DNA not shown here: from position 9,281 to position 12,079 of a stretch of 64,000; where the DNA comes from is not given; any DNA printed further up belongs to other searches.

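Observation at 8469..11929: Secreted PGRP-type amidase with four-fold C-terminal repeat array adjacent to a membrane-anchored CAP-domain protein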

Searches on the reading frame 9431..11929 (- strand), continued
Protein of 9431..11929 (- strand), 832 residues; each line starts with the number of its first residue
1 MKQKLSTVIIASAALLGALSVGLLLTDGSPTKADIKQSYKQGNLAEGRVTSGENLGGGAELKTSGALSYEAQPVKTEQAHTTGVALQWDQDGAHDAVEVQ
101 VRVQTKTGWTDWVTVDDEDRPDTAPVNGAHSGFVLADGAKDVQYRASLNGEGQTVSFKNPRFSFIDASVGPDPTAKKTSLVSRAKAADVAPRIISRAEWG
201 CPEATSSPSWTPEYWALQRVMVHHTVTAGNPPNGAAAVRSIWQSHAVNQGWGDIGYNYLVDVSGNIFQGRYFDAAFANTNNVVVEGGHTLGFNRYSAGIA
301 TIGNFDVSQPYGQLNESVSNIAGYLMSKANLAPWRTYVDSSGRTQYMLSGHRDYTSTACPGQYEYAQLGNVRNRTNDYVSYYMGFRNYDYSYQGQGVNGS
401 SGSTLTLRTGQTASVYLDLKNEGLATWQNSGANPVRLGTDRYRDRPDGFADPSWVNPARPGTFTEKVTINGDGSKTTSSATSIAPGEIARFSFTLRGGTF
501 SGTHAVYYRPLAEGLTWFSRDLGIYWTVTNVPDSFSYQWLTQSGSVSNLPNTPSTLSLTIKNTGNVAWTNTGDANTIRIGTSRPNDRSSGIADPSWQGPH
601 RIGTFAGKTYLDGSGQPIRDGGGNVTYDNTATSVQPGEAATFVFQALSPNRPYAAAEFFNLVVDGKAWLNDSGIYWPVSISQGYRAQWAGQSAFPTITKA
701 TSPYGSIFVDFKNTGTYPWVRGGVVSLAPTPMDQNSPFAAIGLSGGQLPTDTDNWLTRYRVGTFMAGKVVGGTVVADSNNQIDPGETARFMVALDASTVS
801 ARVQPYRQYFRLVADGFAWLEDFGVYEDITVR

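Call 12: find_encoding_contigs(protein=P0005, flank=8000, max_places=2)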
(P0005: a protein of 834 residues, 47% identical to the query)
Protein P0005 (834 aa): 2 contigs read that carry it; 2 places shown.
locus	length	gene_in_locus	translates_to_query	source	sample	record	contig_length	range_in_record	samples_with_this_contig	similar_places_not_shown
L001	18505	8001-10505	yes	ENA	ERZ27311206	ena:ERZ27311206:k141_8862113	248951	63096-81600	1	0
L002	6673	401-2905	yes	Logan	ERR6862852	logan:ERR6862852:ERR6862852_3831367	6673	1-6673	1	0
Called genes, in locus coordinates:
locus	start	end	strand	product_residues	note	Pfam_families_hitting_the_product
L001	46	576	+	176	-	-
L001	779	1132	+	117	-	PF04977:DivIC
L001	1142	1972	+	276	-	PF00480:ROK, PF02685:Glucokinase (faint)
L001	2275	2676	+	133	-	-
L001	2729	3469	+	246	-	PF02578:Cu-oxidase_4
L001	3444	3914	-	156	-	-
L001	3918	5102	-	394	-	-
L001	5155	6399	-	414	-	-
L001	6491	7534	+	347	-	PF13793:Pribosyltran_N, PF00156:Pribosyltran, PF14572:Pribosyl_synth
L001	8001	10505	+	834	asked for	PF01510:Amidase_2, PF16158:N_BRCA1_IG (faint)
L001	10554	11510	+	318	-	PF02674:Colicin_V, PF00188:CAP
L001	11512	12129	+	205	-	PF00485:PRK (weak)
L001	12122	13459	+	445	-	PF01171:ATP_bind_3, PF11734:TilS_C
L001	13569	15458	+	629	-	PF06480:FtsH_ext (weak), PF06068:TIP49 (faint), PF00004:AAA, PF07728:AAA_5 (weak), PF17862:AAA_lid_3, PF01434:Peptidase_M41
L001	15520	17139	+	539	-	PF03023:MurJ, PF01554:MatE (weak)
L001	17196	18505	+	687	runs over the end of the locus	PF13491:FtsK_4TM, PF17854:FtsK_alpha, PF01580:FtsK_SpoIIIE, PF09397:FtsK_gamma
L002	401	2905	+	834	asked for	PF01510:Amidase_2, PF16158:N_BRCA1_IG (faint)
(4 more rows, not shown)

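Call 18: find_related_loci(query=A1, collection=genome_contigs, flank=8000)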
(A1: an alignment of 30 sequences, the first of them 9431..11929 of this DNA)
Query A1 (832 aa) in genome_contigs; peptide patterns used: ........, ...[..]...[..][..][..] (x = any residue, [..] = any of these).
599 stretches matched a pattern (row limit reached: there are more); 594 encode a relative of the query (tblastn E <= 1e-3); the best 80 are kept; 80 distinct loci.
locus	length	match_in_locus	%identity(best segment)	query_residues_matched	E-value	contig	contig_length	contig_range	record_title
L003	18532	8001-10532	45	1-831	0e+0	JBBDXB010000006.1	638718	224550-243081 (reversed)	MAG: Patescibacteria group bacterium isolate LejiaD_63_101 Lejia_D_5_length_638718_cov_62, whole genome shotgun sequence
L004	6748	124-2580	45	1-831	0e+0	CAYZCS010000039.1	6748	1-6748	MAG TPA_asm: uncultured Candidatus Saccharibacteria bacterium isolate SRP284430_co1_211 genome assembly, contig: NODE_95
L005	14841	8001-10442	46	1-831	0e+0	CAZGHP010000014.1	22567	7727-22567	MAG TPA_asm: uncultured Candidatus Saccharibacteria bacterium isolate SRP136066_co1_225 genome assembly, contig: NODE_20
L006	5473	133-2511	38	27-824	4e-146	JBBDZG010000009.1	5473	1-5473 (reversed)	MAG: Patescibacteria group bacterium isolate LejiaD_65_15 Lejia_D_20125_length_5473_cov_9, whole genome shotgun sequence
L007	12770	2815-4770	39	9-831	1e-127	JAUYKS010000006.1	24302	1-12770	MAG: bacterium isolate C24_metabat.bin.208 C24_k141_1040767, whole genome shotgun sequence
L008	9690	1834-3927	34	1-831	1e-120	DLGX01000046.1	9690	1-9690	MAG TPA_asm: Candidatus Saccharibacteria bacterium UBA7683 UBA7683_contig_28808, whole genome shotgun sequence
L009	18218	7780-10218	30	3-831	2e-112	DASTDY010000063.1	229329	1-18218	MAG TPA_asm: Candidatus Saccharimonadales bacterium isolate SMAG_U833 k141_1527661, whole genome shotgun sequence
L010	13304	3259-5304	33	10-832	8e-97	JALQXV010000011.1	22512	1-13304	MAG: Candidatus Saccharimonadia bacterium isolate HJD.2 HJD_485072, whole genome shotgun sequence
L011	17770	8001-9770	35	85-822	2e-95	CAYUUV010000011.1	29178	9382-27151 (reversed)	MAG TPA_asm: uncultured Candidatus Saccharibacteria bacterium isolate SRP285395_co1_312 genome assembly, contig: NODE_23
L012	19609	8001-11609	30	84-832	9e-64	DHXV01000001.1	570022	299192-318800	MAG TPA_asm: Patescibacteria group bacterium UBA5147 UBA5147_contig_353, whole genome shotgun sequence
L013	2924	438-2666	27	36-832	2e-64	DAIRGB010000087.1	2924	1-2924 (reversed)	MAG TPA_asm: Patescibacteria group bacterium isolate CTOTU29514 NODE_20380_length_2924_cov_8.242942, whole genome shotgu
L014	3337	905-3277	27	6-832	6e-60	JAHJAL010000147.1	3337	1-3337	MAG: Patescibacteria group bacterium isolate Modern_marine.mb.211 Modern_marine.mb.211_k141_2343542, whole genome shotgu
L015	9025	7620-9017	35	9-465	4e-69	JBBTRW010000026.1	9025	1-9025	MAG: Patescibacteria group bacterium isolate H51-bin111_1 H51_bin111_1_000000000026, whole genome shotgun sequence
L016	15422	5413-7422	26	49-831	8e-55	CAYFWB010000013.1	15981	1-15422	MAG TPA_asm: uncultured Candidatus Peribacteria bacterium isolate ERP107533_co1_137 genome assembly, contig: NODE_3007_l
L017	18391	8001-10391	26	5-825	9e-53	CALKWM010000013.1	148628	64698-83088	MAG TPA_asm: uncultured bacterium isolate SRR6007446_bin.40_CONCOCT_v1.1_MAG genome assembly, contig: ERZ724100.21, whol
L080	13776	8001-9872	24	73-719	3e-37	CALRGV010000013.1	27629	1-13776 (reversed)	MAG: Candidatus Peribacteria bacterium isolate TH-Jun18-111 genome assembly, contig: TH-Jun18-C3361, whole genome shotgu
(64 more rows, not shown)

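Call 20: predict_structure(alignment_id=A1)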
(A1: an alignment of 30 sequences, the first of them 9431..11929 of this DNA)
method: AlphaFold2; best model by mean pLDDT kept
length: 832 residues; sequences in the alignment: 30
mean_pLDDT: 88.2   pTM: 0.63
mean pLDDT of the five models: 88.2, 87.6, 85.7, 85.6, 84.9
residues with pLDDT >= 90: 524; 70-90: 246; 50-70: 41; < 50: 21
segments of 3 or more residues with pLDDT < 50: 21-28, 177-186
pLDDT, mean of each block of 10 residues (from residue 1): 55 55 47 87 91 90 94 91 92 86 90 81 70 89 94 91 92 61 50 90 88 90 82 86 89 90 91 86 77 86 87 93 92 90 89 81 92 95 90 94 94 96 94 94 92 95 95 92 97 94 95 91 94 94 94 96 95 93 94 96 96 93 92 97 96 95 93 95 92 92 91 93 87 86 78 82 83 82 93 92 91 89 85 92
secondary structure, 60 per line:
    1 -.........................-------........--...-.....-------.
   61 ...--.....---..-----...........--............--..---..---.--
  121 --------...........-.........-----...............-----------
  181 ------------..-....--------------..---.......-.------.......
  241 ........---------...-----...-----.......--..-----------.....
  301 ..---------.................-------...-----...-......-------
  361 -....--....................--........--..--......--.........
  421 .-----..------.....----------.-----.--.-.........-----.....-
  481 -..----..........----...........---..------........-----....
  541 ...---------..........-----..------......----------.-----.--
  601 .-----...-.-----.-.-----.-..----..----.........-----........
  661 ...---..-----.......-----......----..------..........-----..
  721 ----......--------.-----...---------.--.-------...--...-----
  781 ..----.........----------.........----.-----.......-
elements in order (helices of 4 or more, strands of 3 or more residues): H2-26 E34-41 E48-52 E60-63 E66-70 E81-91 E97-105 E129-139 E141-149 E155-169 H196-199 E219-225 H234-248 E258-260 E266-268 H274-280 E296-302 H312-328 E336-338 E344-346 E348-350 H362-365 H368-387 E390-397 E404-409 E412-421 E435-439 E461-469 E475-479 E488-497 E502-512 E524-531 E537-543 E553-562 E576-581 E607-609 E639-647 E653-663 E674-680 E686-691 E704-713 E725-730 E768-770 E773-775 E787-795 E806-814 E825-831

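Call 22: search_protein_families(library=pfam, alignment_id=A1, max_evalue=0.01)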
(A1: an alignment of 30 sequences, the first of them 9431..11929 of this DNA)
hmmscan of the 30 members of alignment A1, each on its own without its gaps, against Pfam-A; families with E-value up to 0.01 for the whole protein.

A. member 1, window:9431-11929:- (832 aa): 2 families
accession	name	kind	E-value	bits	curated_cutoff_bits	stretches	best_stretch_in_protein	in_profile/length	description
PF01510.30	Amidase_2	-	2.6e-11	44.4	26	1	218-362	6-131/131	N-acetylmuramoyl-L-alanine amidase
PF16158.11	N_BRCA1_IG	-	0.0013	19.7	28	0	551-662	11-91/108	Ig-like domain from next to BRCA1 gene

B. families by the number of members that match (of 30 scanned): 11 families
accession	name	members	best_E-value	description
PF01510.30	Amidase_2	30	8.2e-16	N-acetylmuramoyl-L-alanine amidase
PF16158.11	N_BRCA1_IG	28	5e-13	Ig-like domain from next to BRCA1 gene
PF10633.15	NPCBM_assoc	7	2.5e-07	NPCBM-associated, NEW3 domain of alpha-galactosidase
PF06280.18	fn3_5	3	8.9e-06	Fn3-like domain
PF12690.13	BsuPI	2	5.2e-05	Intracellular proteinase inhibitor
PF14310.12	Fn3-like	2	0.0026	Fibronectin type III-like domain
PF14016.12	DUF4232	1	2.9e-06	Domain of unknown function (DUF4232)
PF16353.11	LacZ_4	1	0.00039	Beta-galactosidase, domain 4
PF09544.15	DUF2381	1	0.001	Protein of unknown function (DUF2381)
PF16116.10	DUF4832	1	0.0013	Domain of unknown function (DUF4832)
PF16656.11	Pur_ac_phosph_N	1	0.0041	Purple acid Phosphatase, N-terminal domain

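Call 23: fold_search(model_id=the predicted structure, library=pdb)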
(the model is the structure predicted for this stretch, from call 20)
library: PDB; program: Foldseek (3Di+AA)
matches with E <= 10: 1840; with E <= 0.001: 240
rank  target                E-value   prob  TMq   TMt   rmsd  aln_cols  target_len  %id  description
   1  7som_D                1.5e-11  1.00  0.16  0.10  15.7       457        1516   11  Ciliary C2 central pair apparatus isolated from Chlamydomonas reinhardtii (released 2022-04-13)
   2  9ijj_E                1.7e-09  1.00  0.15  0.22  15.8       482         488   10  In situ structure of the central apparatus in mouse sperm axoneme. (released 2025-06-04)
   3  4o02_A                2.0e-09  1.00  0.14  0.13  17.8       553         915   10  AlphaVBeta3 integrin in complex with monoclonal antibody FAB fragment. (released 2014-04-02)
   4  7nt0_BBB              2.8e-09  1.00  0.16  0.76   6.4       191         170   25  Drosophila PGRP-LB Y78F mutant in complex with tracheal cytotoxin (TCT) (released 2021-05-19)
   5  7u05_A                4.3e-09  1.00  0.15  0.12  20.1       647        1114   11  Structure of the yeast TRAPPII-Rab11/Ypt32 complex in the closed/closed state (composite structure) (released 2022-04-27)
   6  4z8i                  4.8e-09  1.00  0.17  0.61   4.1       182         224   29  Crystal structure of Branchiostoma belcheri tsingtauense peptidoglycan recognition protein 3 (released 2015-10-14)
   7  7nsx                  5.1e-09  1.00  0.17  0.78   3.9       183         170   26  Drosophila PGRP-LB wild-type (released 2021-05-19)
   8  7u06_A                5.1e-09  1.00  0.14  0.12  20.3       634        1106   11  Structure of the yeast TRAPPII-Rab11/Ypt32 complex in the closed/open state (composite structure) (released 2022-04-27)
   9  8wa2_E                6.7e-09  1.00  0.15  0.10  17.2       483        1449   12  cryo-EM structure of native mastigonemes isolated from Chlamydomonas reinhardtii at 3.0 angstrom resolution (released 2024-04-10)
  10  7sqc_T1               7.5e-09  1.00  0.11  0.15  23.3       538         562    9  Ciliary C1 central pair apparatus isolated from Chlamydomonas reinhardtii (released 2022-04-13)
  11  4zxm                  9.3e-09  1.00  0.17  0.81   4.0       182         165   29  Crystal structure of PGRP domain from Branchiostoma belcheri tsingtauense peptidoglycan recognition protein 3 (released 2015-10-14)
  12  7nsz                  1.0e-08  1.00  0.17  0.78   3.9       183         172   26  Drosophila PGRP-LB Y78F mutant (released 2021-05-19)
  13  8wa2_A                1.1e-08  1.00  0.15  0.08  28.5       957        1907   11  cryo-EM structure of native mastigonemes isolated from Chlamydomonas reinhardtii at 3.0 angstrom resolution (released 2024-04-10)
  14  8wa2_C                1.2e-08  1.00  0.15  0.10  30.3       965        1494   10  cryo-EM structure of native mastigonemes isolated from Chlamydomonas reinhardtii at 3.0 angstrom resolution (released 2024-04-10)
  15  7nt0_AAA              1.3e-08  1.00  0.16  0.76   6.4       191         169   25  Drosophila PGRP-LB Y78F mutant in complex with tracheal cytotoxin (TCT) (released 2021-05-19)
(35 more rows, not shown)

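Call 52: find_encoding_contigs(protein=P0022, flank=7000, max_places=1)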
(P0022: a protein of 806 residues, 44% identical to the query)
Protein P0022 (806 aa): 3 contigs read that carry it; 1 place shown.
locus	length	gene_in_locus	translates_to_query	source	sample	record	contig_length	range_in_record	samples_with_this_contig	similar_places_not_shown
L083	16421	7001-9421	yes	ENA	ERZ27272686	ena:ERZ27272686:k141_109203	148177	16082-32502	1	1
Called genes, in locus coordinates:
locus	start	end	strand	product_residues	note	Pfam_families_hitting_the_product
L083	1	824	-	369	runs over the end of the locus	PF04519:Bactofilin (weak), PF26514:DUF8173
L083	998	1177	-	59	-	-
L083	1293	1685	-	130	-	PF00072:Response_reg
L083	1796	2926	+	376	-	PF05651:Diacid_rec, PF17853:GGDEF_2, PF02954:HTH_8 (faint), PF13556:HTH_30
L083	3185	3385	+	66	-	-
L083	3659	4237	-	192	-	PF18921:Cyanophycin_syn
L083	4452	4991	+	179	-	-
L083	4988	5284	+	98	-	-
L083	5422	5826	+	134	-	PF04977:DivIC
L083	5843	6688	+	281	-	PF00480:ROK, PF02685:Glucokinase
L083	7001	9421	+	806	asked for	PF01510:Amidase_2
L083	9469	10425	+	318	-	PF02674:Colicin_V, PF00188:CAP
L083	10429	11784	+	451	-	PF01171:ATP_bind_3, PF11734:TilS_C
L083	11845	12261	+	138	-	-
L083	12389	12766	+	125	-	-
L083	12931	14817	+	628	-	PF06480:FtsH_ext, PF06068:TIP49 (faint), PF00004:AAA, PF07728:AAA_5 (weak), PF17862:AAA_lid_3, PF01434:Peptidase_M41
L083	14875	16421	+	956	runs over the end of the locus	PF18072:FGAR-AT_linker, PF00586:AIRS, PF02769:AIRS_C, PF22689:FGAR-AT_PurM_N-like (weak), PF00586:AIRS (weak), PF02769:AIRS_C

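Call 53: find_encoding_contigs(protein=P0025, flank=7000, max_places=1)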
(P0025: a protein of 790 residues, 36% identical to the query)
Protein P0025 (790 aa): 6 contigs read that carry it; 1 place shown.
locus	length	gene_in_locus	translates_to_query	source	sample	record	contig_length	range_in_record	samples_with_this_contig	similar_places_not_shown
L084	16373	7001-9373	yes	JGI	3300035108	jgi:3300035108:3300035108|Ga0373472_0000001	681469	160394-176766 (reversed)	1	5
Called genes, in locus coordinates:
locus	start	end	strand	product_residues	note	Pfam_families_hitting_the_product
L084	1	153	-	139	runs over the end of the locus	PF00072:Response_reg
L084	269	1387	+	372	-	PF17853:GGDEF_2, PF13556:HTH_30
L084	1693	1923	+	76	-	-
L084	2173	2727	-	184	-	PF18921:Cyanophycin_syn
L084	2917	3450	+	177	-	-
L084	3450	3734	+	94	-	-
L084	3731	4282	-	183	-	PF13563:2_5_RNA_ligase2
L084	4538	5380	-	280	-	PF00218:IGPS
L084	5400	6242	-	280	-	PF00480:ROK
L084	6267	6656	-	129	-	PF04977:DivIC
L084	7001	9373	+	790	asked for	PF01510:Amidase_2, PF10633:NPCBM_assoc (faint), PF16158:N_BRCA1_IG (weak)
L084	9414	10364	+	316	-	PF02674:Colicin_V, PF00188:CAP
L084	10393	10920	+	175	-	-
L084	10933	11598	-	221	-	PF00106:adh_short, PF01370:Epimerase (weak), PF02254:TrkA_N (weak), PF08659:KR, PF13460:NAD_binding_10, PF13561:adh_short_C2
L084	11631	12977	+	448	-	PF01171:ATP_bind_3, PF11734:TilS_C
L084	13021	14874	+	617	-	PF06480:FtsH_ext (weak), PF00004:AAA, PF07728:AAA_5 (weak), PF17862:AAA_lid_3, PF01434:Peptidase_M41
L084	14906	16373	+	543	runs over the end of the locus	PF01554:MatE (faint), PF03023:MurJ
